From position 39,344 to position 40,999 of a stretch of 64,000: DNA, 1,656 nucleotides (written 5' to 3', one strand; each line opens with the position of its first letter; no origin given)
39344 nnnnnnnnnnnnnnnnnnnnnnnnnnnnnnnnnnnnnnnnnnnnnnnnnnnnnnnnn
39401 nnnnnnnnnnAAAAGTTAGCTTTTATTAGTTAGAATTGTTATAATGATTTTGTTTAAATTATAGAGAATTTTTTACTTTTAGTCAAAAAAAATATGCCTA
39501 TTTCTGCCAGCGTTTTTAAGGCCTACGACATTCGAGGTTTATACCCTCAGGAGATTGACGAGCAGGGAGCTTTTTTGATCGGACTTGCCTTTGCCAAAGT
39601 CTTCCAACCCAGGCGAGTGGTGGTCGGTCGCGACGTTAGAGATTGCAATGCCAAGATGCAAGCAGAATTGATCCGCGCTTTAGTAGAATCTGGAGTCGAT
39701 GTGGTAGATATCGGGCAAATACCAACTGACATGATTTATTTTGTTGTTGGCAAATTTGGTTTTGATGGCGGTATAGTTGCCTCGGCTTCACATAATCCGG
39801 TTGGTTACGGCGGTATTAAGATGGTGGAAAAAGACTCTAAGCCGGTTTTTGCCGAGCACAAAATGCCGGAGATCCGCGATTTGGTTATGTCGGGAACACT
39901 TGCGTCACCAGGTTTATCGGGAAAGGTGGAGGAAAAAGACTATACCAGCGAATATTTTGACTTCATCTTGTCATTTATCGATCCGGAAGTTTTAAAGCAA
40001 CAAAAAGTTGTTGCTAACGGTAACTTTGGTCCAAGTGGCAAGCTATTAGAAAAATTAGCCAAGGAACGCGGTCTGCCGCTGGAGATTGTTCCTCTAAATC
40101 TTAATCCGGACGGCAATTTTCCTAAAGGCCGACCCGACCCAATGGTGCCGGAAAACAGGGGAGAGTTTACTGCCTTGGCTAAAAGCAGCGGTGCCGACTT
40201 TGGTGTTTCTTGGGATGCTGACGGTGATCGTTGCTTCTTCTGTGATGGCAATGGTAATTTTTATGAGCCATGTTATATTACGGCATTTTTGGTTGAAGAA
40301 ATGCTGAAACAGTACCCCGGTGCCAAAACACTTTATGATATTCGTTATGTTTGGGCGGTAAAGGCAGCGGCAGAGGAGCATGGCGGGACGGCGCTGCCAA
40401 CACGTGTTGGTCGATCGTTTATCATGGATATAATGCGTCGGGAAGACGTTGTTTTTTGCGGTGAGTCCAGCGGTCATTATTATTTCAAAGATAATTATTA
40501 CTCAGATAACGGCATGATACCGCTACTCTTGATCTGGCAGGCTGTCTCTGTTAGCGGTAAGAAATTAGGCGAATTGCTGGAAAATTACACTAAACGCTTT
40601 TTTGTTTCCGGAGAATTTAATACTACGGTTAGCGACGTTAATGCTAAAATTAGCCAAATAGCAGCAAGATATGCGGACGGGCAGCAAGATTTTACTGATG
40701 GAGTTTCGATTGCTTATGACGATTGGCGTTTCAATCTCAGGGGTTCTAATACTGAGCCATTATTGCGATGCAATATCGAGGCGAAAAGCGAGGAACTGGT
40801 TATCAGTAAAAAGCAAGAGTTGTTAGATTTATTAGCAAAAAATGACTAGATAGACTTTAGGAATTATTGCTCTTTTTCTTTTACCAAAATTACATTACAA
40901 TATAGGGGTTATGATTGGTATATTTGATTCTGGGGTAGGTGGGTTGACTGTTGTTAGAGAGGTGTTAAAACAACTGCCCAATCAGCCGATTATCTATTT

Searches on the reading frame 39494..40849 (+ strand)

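Call 11: search_protein_families(library=ncbifam, proteins=[window:39494-40849:+])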
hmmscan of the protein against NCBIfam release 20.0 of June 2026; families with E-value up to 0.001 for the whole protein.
window:39494-40849:+ (451 aa): 6 families
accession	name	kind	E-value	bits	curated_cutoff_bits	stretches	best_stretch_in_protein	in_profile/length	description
NF011943.0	PRK15414.1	subfamily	6.4e-102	341.9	801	1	6-448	5-455/456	phosphomannomutase CpsG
NF007088.0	PRK09542.1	equivalog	2.6e-101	339.9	618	1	5-447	9-453/456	phosphomannomutase/phosphoglucomutase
TIGR03990.1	Arch_GlmM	equivalog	4.4e-87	292.8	439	1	7-442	3-439/444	phosphoglucosamine mutase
NF046027.1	PhglucPhmanMutPgmG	equivalog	3.8e-65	220.3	600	1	5-448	7-451/460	phosphoglucomutase/phosphomannomutase PgmG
TIGR01455.1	glmM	equivalog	7e-42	143.6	447.55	1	14-445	7-438/442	phosphoglucosamine mutase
NF005737.0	PRK07564.1-1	equivalog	2.2e-11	43.1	378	1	194-369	231-407/543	alpha-D-glucose phosphate-specific phosphoglucomutase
